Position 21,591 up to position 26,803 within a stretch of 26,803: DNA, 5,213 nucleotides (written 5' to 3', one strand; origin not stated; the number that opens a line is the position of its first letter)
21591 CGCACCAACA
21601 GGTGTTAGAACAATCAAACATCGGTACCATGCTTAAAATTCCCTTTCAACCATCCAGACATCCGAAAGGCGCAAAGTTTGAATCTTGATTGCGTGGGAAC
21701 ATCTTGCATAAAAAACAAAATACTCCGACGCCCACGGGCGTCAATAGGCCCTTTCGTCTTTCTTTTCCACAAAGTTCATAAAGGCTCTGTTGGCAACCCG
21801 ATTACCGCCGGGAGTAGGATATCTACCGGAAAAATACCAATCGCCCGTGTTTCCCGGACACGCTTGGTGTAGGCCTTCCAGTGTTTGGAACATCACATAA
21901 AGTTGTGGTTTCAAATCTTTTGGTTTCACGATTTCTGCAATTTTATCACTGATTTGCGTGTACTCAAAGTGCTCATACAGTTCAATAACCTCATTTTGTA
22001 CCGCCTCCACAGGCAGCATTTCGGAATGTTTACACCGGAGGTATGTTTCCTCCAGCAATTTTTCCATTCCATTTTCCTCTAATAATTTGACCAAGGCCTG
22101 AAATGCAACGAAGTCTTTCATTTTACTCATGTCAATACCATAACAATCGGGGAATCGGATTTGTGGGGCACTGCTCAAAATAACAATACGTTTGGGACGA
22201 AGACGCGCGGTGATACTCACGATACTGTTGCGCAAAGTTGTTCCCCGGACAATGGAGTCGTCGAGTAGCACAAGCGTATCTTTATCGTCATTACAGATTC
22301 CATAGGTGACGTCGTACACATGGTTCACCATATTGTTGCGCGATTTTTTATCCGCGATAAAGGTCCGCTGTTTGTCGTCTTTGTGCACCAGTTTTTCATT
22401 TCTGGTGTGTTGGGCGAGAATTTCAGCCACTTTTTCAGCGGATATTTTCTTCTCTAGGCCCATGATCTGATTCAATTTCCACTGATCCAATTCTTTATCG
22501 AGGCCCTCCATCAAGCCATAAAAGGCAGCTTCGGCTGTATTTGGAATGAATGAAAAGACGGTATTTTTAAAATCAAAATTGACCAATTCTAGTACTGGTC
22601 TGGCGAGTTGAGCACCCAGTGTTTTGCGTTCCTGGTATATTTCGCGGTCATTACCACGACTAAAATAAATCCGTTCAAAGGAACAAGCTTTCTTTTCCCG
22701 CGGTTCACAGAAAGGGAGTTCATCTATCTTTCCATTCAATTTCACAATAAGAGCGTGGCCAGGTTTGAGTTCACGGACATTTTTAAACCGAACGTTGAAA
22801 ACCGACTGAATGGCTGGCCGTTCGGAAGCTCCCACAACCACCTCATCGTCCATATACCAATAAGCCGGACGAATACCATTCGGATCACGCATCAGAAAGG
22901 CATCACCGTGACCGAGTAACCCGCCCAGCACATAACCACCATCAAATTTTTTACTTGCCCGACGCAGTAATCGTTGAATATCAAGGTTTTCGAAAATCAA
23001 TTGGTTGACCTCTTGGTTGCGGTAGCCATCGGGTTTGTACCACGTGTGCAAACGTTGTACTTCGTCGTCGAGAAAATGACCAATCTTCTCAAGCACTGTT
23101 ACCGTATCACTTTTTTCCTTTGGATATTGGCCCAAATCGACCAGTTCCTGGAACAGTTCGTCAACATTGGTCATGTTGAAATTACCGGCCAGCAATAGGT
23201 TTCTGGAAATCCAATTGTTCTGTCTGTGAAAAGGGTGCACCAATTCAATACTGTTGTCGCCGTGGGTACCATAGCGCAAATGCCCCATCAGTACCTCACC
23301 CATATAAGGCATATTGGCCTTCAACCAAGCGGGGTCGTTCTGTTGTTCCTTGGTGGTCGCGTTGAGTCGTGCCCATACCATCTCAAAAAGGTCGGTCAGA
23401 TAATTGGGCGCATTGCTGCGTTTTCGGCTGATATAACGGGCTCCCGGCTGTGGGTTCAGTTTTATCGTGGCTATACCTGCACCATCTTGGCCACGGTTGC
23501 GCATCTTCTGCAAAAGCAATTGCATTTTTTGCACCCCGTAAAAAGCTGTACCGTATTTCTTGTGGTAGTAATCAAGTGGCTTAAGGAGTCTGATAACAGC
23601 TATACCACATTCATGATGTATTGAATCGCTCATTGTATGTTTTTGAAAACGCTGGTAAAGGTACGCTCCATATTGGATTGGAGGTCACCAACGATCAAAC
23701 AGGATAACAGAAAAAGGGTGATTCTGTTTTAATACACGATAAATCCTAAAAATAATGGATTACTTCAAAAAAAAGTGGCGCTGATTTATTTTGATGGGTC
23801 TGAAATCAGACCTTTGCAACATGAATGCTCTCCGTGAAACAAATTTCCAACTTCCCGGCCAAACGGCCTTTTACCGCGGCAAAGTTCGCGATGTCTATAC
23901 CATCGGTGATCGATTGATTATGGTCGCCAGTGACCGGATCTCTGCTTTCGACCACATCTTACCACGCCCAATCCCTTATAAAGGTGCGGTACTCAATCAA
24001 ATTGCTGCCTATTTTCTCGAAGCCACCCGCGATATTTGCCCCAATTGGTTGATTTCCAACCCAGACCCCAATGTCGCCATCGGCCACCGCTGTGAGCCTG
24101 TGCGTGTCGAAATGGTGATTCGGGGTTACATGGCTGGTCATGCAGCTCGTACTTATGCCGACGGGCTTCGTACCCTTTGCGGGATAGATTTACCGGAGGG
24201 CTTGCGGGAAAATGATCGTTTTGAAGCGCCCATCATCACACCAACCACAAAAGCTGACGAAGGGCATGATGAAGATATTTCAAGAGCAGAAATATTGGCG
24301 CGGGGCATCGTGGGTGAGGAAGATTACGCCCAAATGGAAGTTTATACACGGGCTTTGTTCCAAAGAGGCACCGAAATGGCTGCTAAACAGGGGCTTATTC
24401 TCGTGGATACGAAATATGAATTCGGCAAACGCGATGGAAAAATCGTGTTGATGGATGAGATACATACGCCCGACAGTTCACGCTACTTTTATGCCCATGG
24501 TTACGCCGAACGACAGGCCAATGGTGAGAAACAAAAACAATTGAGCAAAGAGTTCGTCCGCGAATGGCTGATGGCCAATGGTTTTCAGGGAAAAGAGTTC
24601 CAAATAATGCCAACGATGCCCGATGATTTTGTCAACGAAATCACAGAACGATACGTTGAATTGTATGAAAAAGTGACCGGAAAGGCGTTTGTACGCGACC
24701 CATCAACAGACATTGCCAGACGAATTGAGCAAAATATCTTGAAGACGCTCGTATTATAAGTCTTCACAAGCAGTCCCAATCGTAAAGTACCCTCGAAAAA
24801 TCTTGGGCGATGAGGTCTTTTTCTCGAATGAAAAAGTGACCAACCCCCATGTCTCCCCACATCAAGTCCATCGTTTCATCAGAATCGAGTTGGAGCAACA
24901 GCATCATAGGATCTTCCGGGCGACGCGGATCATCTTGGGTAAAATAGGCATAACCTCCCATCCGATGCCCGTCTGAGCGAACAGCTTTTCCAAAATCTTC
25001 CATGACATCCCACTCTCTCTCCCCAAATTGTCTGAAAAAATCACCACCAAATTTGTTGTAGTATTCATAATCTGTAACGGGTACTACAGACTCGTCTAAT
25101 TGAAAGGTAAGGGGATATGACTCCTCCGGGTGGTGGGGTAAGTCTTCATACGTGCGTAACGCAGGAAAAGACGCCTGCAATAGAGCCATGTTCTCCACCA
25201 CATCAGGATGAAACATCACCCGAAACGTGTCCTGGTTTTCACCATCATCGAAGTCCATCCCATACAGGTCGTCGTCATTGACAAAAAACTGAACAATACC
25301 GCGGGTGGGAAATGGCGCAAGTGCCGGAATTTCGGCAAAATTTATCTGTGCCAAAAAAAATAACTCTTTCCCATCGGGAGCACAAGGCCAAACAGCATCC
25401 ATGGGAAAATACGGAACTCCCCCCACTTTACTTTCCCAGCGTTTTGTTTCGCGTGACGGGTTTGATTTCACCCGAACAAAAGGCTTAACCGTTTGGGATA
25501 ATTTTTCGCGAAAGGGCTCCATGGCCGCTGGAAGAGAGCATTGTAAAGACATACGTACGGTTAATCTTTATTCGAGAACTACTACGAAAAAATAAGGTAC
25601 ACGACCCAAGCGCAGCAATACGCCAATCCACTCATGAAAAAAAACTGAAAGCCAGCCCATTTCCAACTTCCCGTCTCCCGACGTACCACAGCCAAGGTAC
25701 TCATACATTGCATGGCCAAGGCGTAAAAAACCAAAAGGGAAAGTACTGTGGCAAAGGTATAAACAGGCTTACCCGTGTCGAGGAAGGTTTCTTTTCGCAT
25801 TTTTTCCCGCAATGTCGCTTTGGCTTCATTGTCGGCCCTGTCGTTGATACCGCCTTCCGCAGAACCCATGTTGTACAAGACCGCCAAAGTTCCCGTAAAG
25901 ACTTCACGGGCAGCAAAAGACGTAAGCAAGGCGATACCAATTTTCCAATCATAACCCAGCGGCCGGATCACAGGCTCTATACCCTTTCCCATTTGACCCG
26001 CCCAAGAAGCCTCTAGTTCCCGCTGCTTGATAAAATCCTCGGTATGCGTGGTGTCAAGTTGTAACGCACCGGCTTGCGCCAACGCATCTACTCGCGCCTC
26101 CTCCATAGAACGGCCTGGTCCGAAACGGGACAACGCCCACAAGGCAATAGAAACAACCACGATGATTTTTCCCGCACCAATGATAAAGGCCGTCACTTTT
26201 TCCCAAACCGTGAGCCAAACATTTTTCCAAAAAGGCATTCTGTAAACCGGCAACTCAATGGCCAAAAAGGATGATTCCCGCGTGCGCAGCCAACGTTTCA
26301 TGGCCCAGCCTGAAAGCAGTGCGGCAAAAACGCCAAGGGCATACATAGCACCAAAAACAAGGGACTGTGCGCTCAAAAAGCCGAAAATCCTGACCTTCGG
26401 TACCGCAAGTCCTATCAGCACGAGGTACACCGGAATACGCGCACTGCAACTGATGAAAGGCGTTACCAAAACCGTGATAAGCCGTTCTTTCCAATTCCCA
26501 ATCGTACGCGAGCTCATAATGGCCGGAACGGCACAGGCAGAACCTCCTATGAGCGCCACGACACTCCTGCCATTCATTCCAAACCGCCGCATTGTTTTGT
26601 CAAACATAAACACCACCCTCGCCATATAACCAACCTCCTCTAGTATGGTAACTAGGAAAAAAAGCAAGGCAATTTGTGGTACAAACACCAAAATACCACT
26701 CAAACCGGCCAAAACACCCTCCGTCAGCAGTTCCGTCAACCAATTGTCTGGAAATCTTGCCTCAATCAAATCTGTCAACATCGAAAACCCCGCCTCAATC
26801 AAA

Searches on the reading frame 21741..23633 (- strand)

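Call 11: search_protein_families(library=pfam, proteins=[window:21741-23633:-])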
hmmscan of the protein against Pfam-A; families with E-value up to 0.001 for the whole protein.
window:21741-23633:- (630 aa): 2 families
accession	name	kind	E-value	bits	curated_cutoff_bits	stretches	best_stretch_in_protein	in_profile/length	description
PF13522.11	GATase_6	-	9.1e-07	29.4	27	1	112-183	10-76/130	Glutamine amidotransferase domain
PF13537.11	GATase_7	-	7.8e-06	26.4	25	0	228-276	72-122/123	Glutamine amidotransferase domain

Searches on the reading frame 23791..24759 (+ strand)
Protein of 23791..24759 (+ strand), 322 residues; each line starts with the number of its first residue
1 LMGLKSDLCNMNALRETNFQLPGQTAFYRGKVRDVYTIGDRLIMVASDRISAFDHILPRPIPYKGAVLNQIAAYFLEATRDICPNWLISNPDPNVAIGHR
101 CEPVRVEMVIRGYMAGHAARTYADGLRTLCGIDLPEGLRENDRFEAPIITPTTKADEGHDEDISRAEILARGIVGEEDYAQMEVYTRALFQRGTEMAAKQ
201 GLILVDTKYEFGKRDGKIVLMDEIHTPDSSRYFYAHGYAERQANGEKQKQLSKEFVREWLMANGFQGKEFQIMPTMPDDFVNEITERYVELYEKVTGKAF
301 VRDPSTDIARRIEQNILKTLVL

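Call 11: search_protein_families(library=pfam, proteins=[window:23791-24759:+])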
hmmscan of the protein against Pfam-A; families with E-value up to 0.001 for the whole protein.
window:23791-24759:+ (322 aa): 1 family
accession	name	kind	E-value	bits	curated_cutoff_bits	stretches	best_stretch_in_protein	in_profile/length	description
PF01259.24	SAICAR_synt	-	7.6e-72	242.3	20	1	27-263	2-222/233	SAICAR synthetase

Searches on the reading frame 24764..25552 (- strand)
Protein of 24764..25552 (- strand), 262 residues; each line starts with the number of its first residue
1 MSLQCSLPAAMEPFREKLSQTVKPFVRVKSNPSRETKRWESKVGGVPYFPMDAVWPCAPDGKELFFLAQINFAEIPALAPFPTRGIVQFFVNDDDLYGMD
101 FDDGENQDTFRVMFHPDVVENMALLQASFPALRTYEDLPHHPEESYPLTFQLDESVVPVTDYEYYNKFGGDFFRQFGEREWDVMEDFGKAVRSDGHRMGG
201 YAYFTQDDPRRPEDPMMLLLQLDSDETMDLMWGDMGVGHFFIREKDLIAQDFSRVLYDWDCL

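Call 11: search_protein_families(library=pfam, proteins=[window:24764-25552:-])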
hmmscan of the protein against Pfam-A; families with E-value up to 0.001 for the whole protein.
window:24764-25552:- (262 aa): 1 family
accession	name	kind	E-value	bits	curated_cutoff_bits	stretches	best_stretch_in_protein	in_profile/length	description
PF09234.15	DUF1963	-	1.4e-65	222.2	23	1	41-261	1-216/216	Domain of unknown function (DUF1963)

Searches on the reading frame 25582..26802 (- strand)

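Call 11: search_protein_families(library=pfam, proteins=[window:25582-26802:-])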
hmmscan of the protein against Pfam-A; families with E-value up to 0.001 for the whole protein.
window:25582-26802:- (406 aa): 2 families
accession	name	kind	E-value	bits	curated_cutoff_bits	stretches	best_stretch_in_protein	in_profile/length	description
PF07670.19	Gate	-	6.1e-36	123.5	29.6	2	38-131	2-102/104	Nucleoside recognition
PF07664.17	FeoB_C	-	2.3e-15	56.5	26.6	1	152-202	3-54/54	Ferrous iron transport protein B C terminus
